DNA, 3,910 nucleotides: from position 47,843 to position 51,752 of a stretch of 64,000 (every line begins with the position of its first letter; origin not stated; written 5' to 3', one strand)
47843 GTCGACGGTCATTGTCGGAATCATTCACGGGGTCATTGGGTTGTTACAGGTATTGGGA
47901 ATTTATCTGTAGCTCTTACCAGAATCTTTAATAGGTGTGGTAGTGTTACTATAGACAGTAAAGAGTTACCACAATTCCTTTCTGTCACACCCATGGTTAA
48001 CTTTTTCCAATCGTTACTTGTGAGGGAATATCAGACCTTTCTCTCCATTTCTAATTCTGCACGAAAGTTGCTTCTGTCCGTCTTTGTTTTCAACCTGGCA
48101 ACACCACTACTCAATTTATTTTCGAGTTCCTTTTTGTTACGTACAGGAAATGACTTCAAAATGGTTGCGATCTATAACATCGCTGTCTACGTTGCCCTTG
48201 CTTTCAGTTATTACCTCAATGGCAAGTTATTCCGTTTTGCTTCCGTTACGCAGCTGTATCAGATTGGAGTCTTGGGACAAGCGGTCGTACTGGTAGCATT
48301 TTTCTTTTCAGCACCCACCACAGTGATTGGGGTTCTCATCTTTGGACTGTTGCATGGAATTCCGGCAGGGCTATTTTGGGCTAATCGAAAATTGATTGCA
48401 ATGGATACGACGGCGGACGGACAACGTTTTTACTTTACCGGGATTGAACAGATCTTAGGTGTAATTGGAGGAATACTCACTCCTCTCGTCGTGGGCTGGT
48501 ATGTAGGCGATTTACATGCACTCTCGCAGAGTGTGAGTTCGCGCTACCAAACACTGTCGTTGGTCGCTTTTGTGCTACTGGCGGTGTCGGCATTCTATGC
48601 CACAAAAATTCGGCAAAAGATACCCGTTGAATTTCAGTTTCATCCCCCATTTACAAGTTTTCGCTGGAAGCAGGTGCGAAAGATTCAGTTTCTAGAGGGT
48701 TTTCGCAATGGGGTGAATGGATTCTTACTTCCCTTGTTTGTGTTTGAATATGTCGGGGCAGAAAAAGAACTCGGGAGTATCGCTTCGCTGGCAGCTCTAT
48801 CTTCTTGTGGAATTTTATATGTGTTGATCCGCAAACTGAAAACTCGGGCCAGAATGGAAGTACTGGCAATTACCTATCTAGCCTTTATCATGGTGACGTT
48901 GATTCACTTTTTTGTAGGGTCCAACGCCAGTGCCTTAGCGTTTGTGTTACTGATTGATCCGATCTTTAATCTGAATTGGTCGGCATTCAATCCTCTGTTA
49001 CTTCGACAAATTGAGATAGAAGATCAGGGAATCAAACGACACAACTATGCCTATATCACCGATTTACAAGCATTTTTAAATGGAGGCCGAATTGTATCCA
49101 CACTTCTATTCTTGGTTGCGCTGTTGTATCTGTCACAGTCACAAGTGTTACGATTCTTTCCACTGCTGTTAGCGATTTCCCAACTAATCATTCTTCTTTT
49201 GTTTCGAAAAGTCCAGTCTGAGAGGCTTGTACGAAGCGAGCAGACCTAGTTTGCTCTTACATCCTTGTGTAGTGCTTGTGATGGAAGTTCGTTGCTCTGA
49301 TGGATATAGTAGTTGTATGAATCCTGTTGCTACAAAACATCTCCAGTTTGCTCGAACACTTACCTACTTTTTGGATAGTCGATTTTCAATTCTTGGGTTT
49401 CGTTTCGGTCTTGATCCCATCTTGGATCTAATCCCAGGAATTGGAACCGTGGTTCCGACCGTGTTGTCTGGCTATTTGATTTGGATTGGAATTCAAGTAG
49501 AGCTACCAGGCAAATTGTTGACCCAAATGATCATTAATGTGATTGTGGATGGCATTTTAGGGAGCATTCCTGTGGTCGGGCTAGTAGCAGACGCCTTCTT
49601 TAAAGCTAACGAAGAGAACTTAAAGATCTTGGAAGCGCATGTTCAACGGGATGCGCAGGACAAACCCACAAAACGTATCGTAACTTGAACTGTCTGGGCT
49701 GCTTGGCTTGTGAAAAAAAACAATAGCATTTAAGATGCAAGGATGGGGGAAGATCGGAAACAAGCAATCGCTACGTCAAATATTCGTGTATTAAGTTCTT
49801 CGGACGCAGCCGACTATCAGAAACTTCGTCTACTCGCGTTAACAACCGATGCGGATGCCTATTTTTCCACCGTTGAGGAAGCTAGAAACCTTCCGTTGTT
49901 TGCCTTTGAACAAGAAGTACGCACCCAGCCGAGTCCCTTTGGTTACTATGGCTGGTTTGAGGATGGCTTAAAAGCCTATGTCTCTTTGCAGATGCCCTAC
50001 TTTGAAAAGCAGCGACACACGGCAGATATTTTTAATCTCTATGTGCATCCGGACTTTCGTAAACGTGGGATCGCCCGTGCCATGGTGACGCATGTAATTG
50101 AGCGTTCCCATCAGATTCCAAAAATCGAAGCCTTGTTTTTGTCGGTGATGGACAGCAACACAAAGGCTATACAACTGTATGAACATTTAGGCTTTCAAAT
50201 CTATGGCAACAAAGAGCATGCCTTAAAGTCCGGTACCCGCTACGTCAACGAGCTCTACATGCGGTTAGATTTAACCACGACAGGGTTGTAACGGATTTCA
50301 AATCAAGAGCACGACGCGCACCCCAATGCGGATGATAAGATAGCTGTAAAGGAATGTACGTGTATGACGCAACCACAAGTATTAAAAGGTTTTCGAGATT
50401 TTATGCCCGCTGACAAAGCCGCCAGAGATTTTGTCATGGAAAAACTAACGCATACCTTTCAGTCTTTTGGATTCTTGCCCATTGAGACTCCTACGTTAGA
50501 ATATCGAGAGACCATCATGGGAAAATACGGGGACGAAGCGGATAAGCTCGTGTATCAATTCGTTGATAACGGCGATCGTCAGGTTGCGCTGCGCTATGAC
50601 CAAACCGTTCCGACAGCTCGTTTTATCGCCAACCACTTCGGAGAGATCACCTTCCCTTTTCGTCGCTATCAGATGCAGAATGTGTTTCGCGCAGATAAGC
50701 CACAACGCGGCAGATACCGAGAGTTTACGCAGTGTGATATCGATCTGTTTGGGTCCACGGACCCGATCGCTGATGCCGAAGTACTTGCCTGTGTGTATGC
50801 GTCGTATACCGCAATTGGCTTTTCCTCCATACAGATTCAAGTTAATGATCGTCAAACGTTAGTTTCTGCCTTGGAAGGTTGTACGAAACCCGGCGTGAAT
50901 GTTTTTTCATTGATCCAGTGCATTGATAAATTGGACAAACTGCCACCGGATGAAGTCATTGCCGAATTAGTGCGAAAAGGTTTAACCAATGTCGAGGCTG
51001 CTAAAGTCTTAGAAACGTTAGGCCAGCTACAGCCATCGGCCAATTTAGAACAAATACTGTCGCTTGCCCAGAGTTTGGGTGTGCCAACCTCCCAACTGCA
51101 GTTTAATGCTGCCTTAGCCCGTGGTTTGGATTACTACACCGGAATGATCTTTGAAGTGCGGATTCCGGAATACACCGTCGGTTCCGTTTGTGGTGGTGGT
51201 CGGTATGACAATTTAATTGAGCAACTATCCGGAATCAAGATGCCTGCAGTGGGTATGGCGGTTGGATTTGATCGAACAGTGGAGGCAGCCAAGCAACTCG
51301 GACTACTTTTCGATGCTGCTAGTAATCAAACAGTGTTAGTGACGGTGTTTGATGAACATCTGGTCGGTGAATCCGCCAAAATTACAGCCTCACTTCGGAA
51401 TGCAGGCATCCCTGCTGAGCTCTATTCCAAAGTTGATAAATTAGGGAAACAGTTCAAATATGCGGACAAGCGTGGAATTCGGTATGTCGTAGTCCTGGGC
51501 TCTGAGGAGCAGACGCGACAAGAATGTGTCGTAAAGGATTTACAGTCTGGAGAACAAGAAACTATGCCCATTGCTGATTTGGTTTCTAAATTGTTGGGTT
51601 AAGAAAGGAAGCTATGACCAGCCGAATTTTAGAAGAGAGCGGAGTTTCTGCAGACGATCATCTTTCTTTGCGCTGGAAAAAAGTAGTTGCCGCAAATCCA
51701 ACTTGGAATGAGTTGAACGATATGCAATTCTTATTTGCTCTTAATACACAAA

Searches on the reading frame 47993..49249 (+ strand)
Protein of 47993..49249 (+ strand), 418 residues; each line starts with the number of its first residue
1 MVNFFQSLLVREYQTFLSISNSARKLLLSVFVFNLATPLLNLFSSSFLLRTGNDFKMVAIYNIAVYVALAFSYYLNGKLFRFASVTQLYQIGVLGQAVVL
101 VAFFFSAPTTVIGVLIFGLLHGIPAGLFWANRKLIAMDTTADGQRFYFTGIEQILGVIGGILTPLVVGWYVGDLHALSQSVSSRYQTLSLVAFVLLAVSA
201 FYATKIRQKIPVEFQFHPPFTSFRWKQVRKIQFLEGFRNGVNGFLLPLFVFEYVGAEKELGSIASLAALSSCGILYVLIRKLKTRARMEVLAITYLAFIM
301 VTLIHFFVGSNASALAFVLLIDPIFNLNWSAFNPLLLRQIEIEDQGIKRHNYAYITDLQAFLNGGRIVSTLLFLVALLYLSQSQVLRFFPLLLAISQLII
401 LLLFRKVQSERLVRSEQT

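Call 59: search_protein_families(library=pfam, proteins=[window:47993-49249:+], max_evalue=0.00001)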
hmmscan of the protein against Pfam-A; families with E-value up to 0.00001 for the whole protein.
window:47993-49249:+ (418 aa): 1 family
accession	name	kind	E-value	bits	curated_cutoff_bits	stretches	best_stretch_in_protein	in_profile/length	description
PF07690.21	MFS_1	-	3.3e-07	30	33.4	1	29-336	4-315/347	Major Facilitator Superfamily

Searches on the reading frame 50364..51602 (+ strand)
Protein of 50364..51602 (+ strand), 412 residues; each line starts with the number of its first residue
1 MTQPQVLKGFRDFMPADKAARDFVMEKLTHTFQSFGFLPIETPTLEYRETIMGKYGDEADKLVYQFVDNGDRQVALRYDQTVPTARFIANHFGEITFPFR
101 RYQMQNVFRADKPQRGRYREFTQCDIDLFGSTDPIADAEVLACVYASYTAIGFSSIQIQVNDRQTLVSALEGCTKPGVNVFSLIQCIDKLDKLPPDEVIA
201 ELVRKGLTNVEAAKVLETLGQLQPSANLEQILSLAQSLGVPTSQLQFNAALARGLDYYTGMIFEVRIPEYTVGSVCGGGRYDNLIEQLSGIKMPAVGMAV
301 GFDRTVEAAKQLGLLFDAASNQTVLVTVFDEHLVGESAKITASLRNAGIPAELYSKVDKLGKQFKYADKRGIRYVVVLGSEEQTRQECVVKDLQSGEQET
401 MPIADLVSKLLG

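Call 59: search_protein_families(library=pfam, proteins=[window:50364-51602:+], max_evalue=0.00001)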
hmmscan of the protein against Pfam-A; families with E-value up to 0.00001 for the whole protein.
window:50364-51602:+ (412 aa): 3 families
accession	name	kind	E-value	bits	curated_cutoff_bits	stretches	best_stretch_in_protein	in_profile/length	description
PF13393.11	tRNA-synt_His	-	5e-41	141.4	25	1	9-303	1-306/308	Histidyl-tRNA synthetase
PF03129.25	HGTP_anticodon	-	3.3e-18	66.1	21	1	324-410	2-91/94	Anticodon binding domain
PF00587.30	tRNA-synt_2b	-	2.8e-07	31.2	29.3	1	64-224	1-110/179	tRNA synthetase class II core domain (G, H, P, S and T)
